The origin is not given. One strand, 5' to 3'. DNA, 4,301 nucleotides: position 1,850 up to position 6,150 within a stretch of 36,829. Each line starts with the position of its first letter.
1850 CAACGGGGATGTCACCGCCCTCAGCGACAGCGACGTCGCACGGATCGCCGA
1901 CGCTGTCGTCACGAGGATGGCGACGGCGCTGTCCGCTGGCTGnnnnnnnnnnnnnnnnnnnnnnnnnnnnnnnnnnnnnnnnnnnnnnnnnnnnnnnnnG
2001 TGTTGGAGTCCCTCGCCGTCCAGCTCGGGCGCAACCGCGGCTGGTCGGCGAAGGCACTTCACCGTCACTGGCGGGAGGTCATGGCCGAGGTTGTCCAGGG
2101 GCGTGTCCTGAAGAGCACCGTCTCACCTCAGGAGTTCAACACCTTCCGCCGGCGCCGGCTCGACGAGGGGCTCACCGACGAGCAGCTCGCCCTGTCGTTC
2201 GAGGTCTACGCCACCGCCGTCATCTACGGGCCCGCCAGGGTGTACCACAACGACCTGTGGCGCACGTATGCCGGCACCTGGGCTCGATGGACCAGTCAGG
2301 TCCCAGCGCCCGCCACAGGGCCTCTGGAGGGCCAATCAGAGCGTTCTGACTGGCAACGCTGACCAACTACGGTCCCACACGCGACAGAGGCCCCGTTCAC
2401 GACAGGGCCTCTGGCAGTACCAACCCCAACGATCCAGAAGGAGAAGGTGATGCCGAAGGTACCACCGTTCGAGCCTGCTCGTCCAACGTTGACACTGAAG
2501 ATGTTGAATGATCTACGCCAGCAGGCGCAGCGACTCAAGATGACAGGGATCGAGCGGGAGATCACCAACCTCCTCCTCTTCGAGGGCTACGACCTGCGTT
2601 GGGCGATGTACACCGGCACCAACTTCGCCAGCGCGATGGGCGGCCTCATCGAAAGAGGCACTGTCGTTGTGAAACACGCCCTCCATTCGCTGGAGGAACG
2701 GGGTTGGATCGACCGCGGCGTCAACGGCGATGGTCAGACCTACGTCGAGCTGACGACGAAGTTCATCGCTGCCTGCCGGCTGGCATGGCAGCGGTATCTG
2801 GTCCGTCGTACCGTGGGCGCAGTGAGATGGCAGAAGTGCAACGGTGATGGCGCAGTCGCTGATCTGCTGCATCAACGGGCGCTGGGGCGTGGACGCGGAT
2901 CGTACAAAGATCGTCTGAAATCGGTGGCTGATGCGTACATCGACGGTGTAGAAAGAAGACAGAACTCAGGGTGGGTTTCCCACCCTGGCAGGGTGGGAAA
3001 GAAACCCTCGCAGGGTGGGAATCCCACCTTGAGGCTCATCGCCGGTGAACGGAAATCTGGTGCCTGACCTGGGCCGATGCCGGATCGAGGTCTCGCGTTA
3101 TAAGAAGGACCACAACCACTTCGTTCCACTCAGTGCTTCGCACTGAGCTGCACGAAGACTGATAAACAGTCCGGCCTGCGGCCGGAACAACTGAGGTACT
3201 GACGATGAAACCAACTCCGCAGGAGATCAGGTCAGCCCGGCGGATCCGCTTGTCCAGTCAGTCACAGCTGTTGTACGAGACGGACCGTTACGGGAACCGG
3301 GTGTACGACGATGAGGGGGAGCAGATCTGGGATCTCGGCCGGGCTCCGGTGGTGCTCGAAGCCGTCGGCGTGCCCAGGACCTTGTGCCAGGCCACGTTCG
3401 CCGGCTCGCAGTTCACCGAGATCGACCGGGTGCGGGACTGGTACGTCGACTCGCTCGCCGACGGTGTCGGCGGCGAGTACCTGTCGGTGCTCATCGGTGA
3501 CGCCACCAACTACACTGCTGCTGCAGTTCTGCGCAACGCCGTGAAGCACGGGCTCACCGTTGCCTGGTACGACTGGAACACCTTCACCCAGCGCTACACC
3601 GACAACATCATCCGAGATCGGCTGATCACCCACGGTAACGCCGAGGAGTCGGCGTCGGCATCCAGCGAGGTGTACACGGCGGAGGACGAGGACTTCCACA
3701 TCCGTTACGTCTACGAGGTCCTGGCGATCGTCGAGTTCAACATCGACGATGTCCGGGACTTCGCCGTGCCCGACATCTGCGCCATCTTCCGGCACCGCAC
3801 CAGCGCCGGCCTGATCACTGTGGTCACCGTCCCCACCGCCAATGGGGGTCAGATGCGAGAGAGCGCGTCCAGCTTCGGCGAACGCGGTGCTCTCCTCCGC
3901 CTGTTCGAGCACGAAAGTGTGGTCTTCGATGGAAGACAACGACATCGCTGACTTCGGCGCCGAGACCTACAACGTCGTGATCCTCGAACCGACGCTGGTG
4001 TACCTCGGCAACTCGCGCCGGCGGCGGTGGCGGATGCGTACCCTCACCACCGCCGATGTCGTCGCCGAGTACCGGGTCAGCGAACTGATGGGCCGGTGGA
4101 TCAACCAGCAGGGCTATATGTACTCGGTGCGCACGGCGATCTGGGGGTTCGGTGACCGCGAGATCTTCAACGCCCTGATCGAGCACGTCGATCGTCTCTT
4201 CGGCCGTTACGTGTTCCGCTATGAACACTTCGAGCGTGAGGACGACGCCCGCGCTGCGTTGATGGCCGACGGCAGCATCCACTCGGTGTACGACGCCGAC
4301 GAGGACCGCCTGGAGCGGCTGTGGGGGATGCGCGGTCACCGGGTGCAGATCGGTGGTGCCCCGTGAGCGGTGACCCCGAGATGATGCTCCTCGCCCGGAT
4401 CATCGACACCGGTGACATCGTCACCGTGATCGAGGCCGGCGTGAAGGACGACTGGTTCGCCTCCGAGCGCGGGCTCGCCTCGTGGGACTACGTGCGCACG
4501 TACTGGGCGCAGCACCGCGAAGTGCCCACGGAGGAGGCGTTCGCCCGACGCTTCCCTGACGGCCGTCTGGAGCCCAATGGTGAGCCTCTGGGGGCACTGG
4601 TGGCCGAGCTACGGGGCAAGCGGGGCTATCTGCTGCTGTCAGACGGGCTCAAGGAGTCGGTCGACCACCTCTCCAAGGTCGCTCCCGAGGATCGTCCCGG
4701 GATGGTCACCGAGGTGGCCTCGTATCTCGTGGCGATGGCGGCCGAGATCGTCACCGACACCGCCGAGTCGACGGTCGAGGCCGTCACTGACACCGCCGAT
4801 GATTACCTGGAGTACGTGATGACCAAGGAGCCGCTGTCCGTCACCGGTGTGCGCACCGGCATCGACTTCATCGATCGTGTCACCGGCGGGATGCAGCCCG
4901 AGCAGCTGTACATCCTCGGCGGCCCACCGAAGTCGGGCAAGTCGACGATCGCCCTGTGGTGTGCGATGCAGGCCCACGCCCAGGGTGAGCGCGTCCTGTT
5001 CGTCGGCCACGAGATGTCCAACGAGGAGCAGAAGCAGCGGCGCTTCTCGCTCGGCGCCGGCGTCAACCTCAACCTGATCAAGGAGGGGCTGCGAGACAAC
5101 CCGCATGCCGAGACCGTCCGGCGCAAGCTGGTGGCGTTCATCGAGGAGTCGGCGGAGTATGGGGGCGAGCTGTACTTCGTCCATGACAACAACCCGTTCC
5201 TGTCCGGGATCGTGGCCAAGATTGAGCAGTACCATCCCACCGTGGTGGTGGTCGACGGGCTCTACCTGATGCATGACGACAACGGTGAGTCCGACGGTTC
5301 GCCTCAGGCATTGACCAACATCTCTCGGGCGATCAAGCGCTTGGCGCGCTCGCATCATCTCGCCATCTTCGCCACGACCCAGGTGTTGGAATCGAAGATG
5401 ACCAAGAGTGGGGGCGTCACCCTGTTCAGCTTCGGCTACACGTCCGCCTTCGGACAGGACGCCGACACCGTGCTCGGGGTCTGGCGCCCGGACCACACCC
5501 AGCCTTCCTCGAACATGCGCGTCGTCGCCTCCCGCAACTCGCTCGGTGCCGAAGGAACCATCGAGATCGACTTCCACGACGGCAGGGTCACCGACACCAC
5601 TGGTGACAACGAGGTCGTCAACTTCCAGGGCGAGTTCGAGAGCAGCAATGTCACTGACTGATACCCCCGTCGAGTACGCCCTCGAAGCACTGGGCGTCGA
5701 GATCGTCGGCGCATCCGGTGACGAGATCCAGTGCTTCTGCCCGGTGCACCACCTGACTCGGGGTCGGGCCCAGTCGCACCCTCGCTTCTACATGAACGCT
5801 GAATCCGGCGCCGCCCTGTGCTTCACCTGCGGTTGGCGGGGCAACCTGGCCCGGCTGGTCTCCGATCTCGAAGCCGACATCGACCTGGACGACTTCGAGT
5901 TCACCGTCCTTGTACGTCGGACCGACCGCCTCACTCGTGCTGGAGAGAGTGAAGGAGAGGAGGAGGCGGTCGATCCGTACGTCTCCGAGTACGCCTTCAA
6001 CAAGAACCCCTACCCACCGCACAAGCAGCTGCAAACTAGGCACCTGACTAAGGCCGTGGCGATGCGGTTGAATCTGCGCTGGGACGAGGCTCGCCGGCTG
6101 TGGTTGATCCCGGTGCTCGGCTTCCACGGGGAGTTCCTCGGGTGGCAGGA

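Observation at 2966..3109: Three 22-bp iterons inside the 3' end of a winged-helix gene, followed by an AT-rich patch: lambda O/ori-like origin candidate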

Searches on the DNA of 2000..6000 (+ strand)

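Call 6: search_dna_similar(query=window:2000-6000:+, collection=phages, mode=near, max_rows=30)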
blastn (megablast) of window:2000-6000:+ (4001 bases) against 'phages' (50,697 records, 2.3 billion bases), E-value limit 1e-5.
No match.

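Call 42: search_rna_families(source=window, start=2300, end=3400, threshold=evalue, max_evalue=1)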
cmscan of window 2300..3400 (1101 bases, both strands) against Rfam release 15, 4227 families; matches with E-value up to 1: 5.
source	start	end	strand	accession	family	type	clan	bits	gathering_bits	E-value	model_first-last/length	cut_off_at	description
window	2961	3038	+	RF03481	mir-9014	Gene; miRNA;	-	26.2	63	0.0078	1-88/88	no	mir-9014 microRNA precursor family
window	2964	3034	-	RF00958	mir-498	Gene; miRNA;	-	25.6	85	0.023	1-85/85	no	mir-498 microRNA precursor family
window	2960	3038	-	RF03481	mir-9014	Gene; miRNA;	-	24.6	63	0.022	1-88/88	no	mir-9014 microRNA precursor family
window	2965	3036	-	RF03721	mir-3478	Gene; miRNA;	-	22.1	66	0.056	1-78/78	no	mir-3478 microRNA precursor family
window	2975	3022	+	RF01762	whalefall-1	Gene; sRNA;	-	15.1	37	0.88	1-56/56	no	Whalefall-1 RNA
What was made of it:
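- Rfam gives only sub-threshold hairpin-type hits (call 42).
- Tried and rejected: Only sub-threshold miRNA-like hairpin hits (call 42).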

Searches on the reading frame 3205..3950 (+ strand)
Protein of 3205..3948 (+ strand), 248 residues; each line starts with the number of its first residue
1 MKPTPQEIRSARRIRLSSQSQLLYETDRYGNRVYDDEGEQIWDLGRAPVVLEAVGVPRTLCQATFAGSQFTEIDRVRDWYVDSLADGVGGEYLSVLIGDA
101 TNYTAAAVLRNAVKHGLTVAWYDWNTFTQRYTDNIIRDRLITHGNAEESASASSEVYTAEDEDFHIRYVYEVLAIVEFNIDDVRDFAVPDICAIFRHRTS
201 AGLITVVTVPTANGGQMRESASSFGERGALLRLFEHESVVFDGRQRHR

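Call 8: search_protein_families(library=pfam, proteins=[window:3205-3950:+], max_evalue=0.01)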
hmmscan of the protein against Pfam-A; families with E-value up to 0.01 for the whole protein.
window:3205-3950:+ (248 aa): 0 families

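Call 9: search_protein_families(library=phrogs, proteins=[window:3205-3950:+], max_evalue=0.01)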
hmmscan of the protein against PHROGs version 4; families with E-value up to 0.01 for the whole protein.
window:3205-3950:+ (248 aa): 0 families

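Call 31: find_homologous_proteins(query=window:3205-3948:+)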
Query window:3205-3948:+ (248 aa): 8 proteins with E <= 0.001 among 1595 candidates.
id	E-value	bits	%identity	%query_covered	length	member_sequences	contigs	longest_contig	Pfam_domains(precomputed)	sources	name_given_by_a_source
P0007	3.0e-162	555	100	100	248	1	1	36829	-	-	-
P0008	1.1e-99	351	67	98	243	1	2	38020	-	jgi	jgi:hypothetical protein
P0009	8.7e-78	279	57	99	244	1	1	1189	-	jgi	jgi:hypothetical protein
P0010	4.0e-70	254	53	96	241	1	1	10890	-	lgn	-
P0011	2.0e-68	248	52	97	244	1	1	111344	-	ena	-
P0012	2.1e-67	245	52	97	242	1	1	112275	-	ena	-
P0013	1.2e-66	242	51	97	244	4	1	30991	-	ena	-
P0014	2.9e-60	222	47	97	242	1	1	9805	-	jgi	jgi:hypothetical protein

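Call 32: find_encoding_contigs(protein=P0008, flank=6000, max_places=3)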
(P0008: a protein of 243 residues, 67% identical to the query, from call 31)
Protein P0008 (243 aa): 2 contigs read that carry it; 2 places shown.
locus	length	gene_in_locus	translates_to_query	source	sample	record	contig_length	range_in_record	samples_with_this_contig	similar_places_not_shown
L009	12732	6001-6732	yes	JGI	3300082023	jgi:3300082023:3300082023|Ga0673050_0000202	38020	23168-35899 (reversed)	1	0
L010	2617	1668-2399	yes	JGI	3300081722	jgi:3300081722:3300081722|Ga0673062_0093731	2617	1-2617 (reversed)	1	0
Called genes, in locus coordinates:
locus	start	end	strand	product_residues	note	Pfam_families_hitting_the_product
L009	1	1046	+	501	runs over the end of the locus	-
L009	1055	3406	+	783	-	PF09684:Tail_P2_I (weak)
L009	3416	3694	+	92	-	-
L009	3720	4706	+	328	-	PF07498:Rho_N (weak)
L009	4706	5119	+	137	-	-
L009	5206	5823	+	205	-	-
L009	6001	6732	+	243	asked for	-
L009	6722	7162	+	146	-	-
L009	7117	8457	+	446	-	PF03796:DnaB_C, PF06745:ATPase (weak), PF13481:AAA_25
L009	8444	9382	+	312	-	PF01751:Toprim (weak), PF13155:Toprim_2, PF13662:Toprim_4 (weak)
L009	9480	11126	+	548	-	PF00176:SNF2-rel_dom, PF04851:ResIII, PF00271:Helicase_C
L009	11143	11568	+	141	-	-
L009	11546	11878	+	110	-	-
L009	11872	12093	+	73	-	-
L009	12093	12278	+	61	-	-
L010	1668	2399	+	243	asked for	-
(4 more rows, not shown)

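Call 33: find_encoding_contigs(protein=P0010, flank=6000, max_places=3)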
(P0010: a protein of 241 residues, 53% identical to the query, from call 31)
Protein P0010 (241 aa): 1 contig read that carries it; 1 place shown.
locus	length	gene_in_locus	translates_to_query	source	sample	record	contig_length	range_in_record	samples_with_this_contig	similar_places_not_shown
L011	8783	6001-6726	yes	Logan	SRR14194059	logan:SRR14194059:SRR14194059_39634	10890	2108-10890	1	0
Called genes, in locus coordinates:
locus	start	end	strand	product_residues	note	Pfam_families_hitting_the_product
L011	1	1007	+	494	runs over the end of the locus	-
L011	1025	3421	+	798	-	PF09684:Tail_P2_I (faint)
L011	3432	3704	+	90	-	-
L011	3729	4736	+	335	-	PF07498:Rho_N (weak)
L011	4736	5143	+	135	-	-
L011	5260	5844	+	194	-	-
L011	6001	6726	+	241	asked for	-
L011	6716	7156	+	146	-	-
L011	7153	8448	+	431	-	PF03796:DnaB_C, PF13481:AAA_25, PF06745:ATPase (weak)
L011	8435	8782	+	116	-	?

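Call 34: find_encoding_contigs(protein=P0012, flank=6000, max_places=3)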
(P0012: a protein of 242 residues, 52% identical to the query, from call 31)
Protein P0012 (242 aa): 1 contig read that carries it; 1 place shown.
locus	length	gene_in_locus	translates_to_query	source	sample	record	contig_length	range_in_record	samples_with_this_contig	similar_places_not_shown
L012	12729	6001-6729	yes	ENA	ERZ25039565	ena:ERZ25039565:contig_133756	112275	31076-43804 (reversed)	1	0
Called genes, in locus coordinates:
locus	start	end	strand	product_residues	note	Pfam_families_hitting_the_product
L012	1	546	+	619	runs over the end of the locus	-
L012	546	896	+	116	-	-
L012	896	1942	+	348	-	PF09684:Tail_P2_I (weak)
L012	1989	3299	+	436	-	-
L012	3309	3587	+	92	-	-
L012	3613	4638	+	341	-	PF07498:Rho_N (weak)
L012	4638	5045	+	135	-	-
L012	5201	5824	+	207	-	-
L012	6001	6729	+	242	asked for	-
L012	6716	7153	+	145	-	-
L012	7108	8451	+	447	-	PF03796:DnaB_C, PF06745:ATPase (weak), PF13481:AAA_25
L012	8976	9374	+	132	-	PF01751:Toprim, PF13662:Toprim_4 (weak), PF13155:Toprim_2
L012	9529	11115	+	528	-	PF00176:SNF2-rel_dom, PF04851:ResIII, PF00271:Helicase_C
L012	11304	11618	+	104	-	-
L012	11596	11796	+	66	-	-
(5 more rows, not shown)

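Call 35: find_encoding_contigs(protein=P0014, flank=6000, max_places=3)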
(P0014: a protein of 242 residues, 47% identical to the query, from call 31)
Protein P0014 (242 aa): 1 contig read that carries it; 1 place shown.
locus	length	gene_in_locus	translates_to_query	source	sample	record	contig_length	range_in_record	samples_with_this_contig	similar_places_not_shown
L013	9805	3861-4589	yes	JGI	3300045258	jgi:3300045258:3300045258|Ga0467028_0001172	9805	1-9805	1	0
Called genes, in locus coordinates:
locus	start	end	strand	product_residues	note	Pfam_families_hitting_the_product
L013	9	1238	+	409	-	-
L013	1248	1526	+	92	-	-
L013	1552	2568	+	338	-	PF07498:Rho_N (weak)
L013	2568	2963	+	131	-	-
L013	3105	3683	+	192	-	-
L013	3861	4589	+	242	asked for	-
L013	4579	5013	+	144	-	-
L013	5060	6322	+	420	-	PF13481:AAA_25, PF03796:DnaB_C, PF06745:ATPase (weak)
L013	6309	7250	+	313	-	PF01751:Toprim (weak), PF13155:Toprim_2, PF13662:Toprim_4 (weak)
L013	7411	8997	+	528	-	PF00176:SNF2-rel_dom, PF04851:ResIII, PF00271:Helicase_C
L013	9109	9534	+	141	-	-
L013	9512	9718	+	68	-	-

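Call 61: search_solved_structures(query=A4, max_evalue=10, show_alignments=1)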
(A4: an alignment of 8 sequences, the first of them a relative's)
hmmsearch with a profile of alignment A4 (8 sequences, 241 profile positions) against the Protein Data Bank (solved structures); distinct sequences matched with E-value up to 10: 11.
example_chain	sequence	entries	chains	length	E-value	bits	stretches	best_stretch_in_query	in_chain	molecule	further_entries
2zbc_A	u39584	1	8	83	0.27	13.5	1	157-203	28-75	83aa long hypothetical transcriptional regulator asnC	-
3els_A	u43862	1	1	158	0.34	13.2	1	43-101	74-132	Pre-mRNA leakage protein 1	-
9blt_B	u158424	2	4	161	0.37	13.1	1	135-180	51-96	GrpE protein homolog 1, mitochondrial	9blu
9bls_B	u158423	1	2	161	0.38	13.1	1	135-180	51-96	GrpE protein homolog 1, mitochondrial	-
2jkd_A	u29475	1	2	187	0.48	12.7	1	43-101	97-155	PRE-MRNA LEAKAGE PROTEIN 1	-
5lqw_N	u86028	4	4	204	0.56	12.5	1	43-101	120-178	Pre-mRNA leakage protein 1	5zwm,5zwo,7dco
3elv_A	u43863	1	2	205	0.57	12.5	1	43-101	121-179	Pre-mRNA leakage protein 1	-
9qid_B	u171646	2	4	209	0.57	12.5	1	136-180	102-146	GrpE protein homolog 1, mitochondrial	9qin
5gm6_U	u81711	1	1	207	0.58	12.4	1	43-101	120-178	Pre-mRNA leakage protein 1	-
4hnr_A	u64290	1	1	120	0.91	11.8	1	147-236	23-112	Chemotaxis protein CheY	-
4h60_A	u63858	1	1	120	0.92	11.8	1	147-236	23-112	Chemotaxis protein CheY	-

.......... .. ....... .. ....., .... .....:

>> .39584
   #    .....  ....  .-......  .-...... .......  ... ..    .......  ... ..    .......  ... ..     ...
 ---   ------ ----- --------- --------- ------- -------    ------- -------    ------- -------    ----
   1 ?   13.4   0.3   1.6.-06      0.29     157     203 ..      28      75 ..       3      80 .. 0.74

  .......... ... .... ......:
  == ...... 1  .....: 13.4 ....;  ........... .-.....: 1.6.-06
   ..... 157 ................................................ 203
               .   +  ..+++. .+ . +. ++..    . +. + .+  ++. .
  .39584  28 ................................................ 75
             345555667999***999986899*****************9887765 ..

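Call 68: predict_structure(alignment_id=A4)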
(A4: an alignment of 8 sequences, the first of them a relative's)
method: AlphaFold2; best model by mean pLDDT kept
length: 248 residues; sequences in the alignment: 8
mean_pLDDT: 66.9   pTM: 0.68
mean pLDDT of the five models: 66.9, 40.6, 37.1, 36.6, 36.2
residues with pLDDT >= 90: 10; 70-90: 108; 50-70: 74; < 50: 56
segments of 3 or more residues with pLDDT < 50: 87-89, 199-248
pLDDT, mean of each block of 10 residues (from residue 1): 76 84 87 89 88 90 79 64 54 65 80 85 77 58 67 68 78 75 52 55 41 39 40 39 35
secondary structure, 60 per line:
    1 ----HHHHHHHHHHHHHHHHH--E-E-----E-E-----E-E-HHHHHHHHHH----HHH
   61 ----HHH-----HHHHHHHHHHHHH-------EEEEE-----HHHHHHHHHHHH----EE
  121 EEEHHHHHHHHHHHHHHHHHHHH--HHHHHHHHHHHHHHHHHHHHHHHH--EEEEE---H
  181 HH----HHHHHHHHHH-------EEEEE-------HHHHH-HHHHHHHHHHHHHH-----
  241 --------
elements in order: H5-21 H44-53 H73-85 E93-97 H103-114 E119-123 H124-143 H146-169 E172-176 H187-196 E204-208 H216-220 H222-235
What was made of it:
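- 3205..3951 (+): 248-aa DnaC/IstB-like AAA+ protein with a degenerate Walker A (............; Lys replaced by Tyr). Candidate helicase loader. AF2 model pLDDT 67 (call 68).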

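Call 74: fold_search(model_id=the predicted structure, library=pdb)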
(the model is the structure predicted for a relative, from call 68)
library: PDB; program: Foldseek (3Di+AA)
matches with E <= 10: 909; with E <= 0.001: 0
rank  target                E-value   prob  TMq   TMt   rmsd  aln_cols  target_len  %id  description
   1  6qel_G                4.0e-03  0.99  0.38  0.40   9.0       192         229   12  E. coli DnaBC apo complex (released 2019-03-06)
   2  2hcb_D                5.7e-03  0.95  0.33  0.27  12.1       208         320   12  Structure of AMPPCP-bound DnaA from Aquifex aeolicus (released 2006-07-25)
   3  7uiz_F                8.0e-03  0.60  0.28  0.14  16.0       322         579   10  ClpAP complex bound to ClpS N-terminal extension, class IIc (released 2022-11-09)
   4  5zqm                  9.0e-03  0.57  0.26  0.23  12.9       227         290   13  Crystal structure of human katanin AAA ATPase domain complex with ATPgammaS (released 2019-02-27)
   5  4nmn_B                9.0e-03  0.33  0.20  0.14  20.9       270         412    9  Aquifex aeolicus replicative helicase (DnaB) complexed with ADP, at 3.3 resolution (released 2014-01-29)
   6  2hcb_B                9.6e-03  0.90  0.30  0.24  13.0       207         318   12  Structure of AMPPCP-bound DnaA from Aquifex aeolicus (released 2006-07-25)
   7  6pdw_D                2.1e-02  0.51  0.29  0.26  14.6       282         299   13  Msp1-substrate complex in closed conformation (released 2020-02-12)
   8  9lgo_E                2.4e-02  0.51  0.26  0.12  15.6       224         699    9  Cryo-EM structure of the SPATA5-SPATA5L1-CINP-C1orf109 complex (released 2025-04-23)
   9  8q4d_E                2.9e-02  0.94  0.42  0.42   9.6       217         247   12  IstA-IstB(E167Q) Strand Transfer Complex (released 2024-07-10)
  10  7r7s_F                3.1e-02  0.38  0.26  0.11  16.4       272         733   12  p47-bound p97-R155H mutant with ATPgammaS (released 2021-08-04)
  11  8xqw_C                4.1e-02  0.33  0.25  0.12  16.5       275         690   13  Cryo-EM structure of the Ycf2-FtsHi motor complex from Chlamydomonas reinhardtii in AMPPNP bound state (released 2024-09-11)
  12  9nkg_C                4.4e-02  0.51  0.24  0.18   9.9       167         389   14  Structure of substrate engaged MIDN-bound human 26S proteasome, EB-MIDN (Composite map) (released 2025-05-07)
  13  8c0v_B                4.4e-02  0.47  0.26  0.09   9.5       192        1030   14  Structure of the peroxisomal Pex1/Pex6 ATPase complex bound to a substrate in single seam state (released 2023-10-04)
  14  7t3i_A                4.6e-02  0.54  0.26  0.14  11.1       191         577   11  CryoEM structure of the Rix7 D2 Walker B mutant (released 2022-03-02)
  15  6qem_G                4.9e-02  0.85  0.33  0.33   8.9       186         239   10  E. coli DnaBC complex bound to ssDNA (released 2019-03-06)
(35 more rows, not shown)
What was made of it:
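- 3205..3951 (+): Foldseek PDB top hit is E. coli DnaC 6qel_G (prob 0.99, E 4e-3), followed by DnaA and IstB (call 74).
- On DnaC/IstB-type AAA+ helicase loader (for 3205-3951): Foldseek top hits are DnaC, DnaA and IstB (prob 0.94-0.99 but E 4e-3 or worse, TM about 0.4; call 74).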

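Call 97: search_protein_families(library=pfam, alignment_id=A4, max_evalue=5)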
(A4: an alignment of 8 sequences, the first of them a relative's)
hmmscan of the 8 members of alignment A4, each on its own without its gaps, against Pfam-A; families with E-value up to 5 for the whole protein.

A. member 1, P0007 (248 aa): 0 families

B. families by the number of members that match (of 8 scanned): 1 family
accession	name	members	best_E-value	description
PF05234.16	UAF_Rrn10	1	0.088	UAF complex subunit Rrn10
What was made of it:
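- On DnaC/IstB-type AAA+ helicase loader (for 3205-3951): No Pfam hit (calls 8, 97).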

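Call 98: search_protein_families(library=phrogs, alignment_id=A4, max_evalue=5)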
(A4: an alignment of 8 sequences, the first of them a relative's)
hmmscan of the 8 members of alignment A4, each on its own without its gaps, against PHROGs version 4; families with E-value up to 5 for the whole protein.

A. member 1, P0007 (248 aa): 1 family
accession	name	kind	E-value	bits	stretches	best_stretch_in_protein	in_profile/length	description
phrog_27745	-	unknown function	0.15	13.3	1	170-209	6-46/76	-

B. families by the number of members that match (of 8 scanned): 4 families
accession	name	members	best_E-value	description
phrog_50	-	3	0.055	DnaC-like helicase loader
phrog_26922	-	2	0.039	DnaC-like helicase loader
phrog_27745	-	1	0.15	-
phrog_8783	-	1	0.24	-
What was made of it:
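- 3205..3951 (+): Two PHROG DnaC-like loader families hit 3 and 2 of 8 family members at E 0.04-0.06 (call 98).
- On DnaC/IstB-type AAA+ helicase loader (for 3205-3951): PHROG DnaC-like at E 0.04-0.06 (call 98).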

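Call 102: fold_search(model_id=the predicted structure, library=viral)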
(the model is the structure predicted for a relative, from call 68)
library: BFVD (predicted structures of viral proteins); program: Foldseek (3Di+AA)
matches with E <= 10: 463; with E <= 0.001: 5
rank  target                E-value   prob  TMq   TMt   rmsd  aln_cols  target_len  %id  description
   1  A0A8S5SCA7            4.4e-05  1.00  0.38  0.35  15.0       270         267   14  Replicative helicase [Siphoviridae sp. ctqBc4]
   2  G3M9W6                1.7e-04  1.00  0.36  0.34  12.4       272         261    9  Gp225 [Bacillus phage G]
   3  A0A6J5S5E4            5.7e-04  1.00  0.36  0.42  11.6       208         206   11  AAA domain containing protein [uncultured Caudovirales phage]
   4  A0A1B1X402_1          7.2e-04  0.94  0.29  0.08  19.9       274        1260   10  Replicase polyprotein 1ab [Ofaie virus]
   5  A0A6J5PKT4            8.1e-04  1.00  0.42  0.43   6.6       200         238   18  DnaC DNA replication protein [uncultured Caudovirales phage]
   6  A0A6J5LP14            2.6e-03  1.00  0.43  0.46   6.6       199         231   16  DnaC DNA replication protein [uncultured Caudovirales phage]
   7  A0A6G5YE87            2.8e-03  0.97  0.35  0.36  12.2       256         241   10  (no name in the UniProt tables at hand)
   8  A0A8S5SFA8            4.2e-03  0.98  0.37  0.33   8.8       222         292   14  Replicative helicase [Siphoviridae sp. ct3q24]
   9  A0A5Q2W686            4.7e-03  0.80  0.29  0.28  11.5       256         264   12  (no name in the UniProt tables at hand)
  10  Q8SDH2                7.5e-03  0.93  0.36  0.34  12.2       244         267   10  (no name in the UniProt tables at hand)
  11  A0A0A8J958            7.5e-03  0.54  0.27  0.13  14.9       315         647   12  ATP-dependent Clp protease ATP-binding subunit ClpA [Klebsiella phage K64-1]
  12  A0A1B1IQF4            7.9e-03  0.91  0.32  0.30   9.9       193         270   16  (no name in the UniProt tables at hand)
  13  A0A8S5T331            2.1e-02  0.80  0.32  0.33   9.5       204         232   11  Replicative helicase [Myoviridae sp. ctqfO1]
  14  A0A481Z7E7            2.7e-02  0.38  0.24  0.19  12.9       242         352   10  ATPase domain protein [Pithovirus LCPAC104]
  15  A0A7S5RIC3            3.0e-02  0.97  0.42  0.53   8.1       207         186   17  (no name in the UniProt tables at hand)
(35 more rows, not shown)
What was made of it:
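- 3205..3951 (+): BFVD hits to phage DnaC proteins (E 8e-4, TM 0.42-0.46; call 102).
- On DnaC/IstB-type AAA+ helicase loader (for 3205-3951): BFVD hits to phage DnaC at E 8e-4 (call 102).
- DnaC-like fold (calls 74, 102, 98).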

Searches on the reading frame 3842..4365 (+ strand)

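Call 8: search_protein_families(library=pfam, proteins=[window:3842-4365:+], max_evalue=0.01)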
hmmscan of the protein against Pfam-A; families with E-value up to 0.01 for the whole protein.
window:3842-4365:+ (174 aa): 0 families

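Call 9: search_protein_families(library=phrogs, proteins=[window:3842-4365:+], max_evalue=0.01)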
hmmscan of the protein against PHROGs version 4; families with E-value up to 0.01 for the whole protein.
window:3842-4365:+ (174 aa): 1 family
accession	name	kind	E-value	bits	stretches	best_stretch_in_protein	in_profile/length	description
phrog_14103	-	unknown function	0.0094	16.9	0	65-90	1-25/62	-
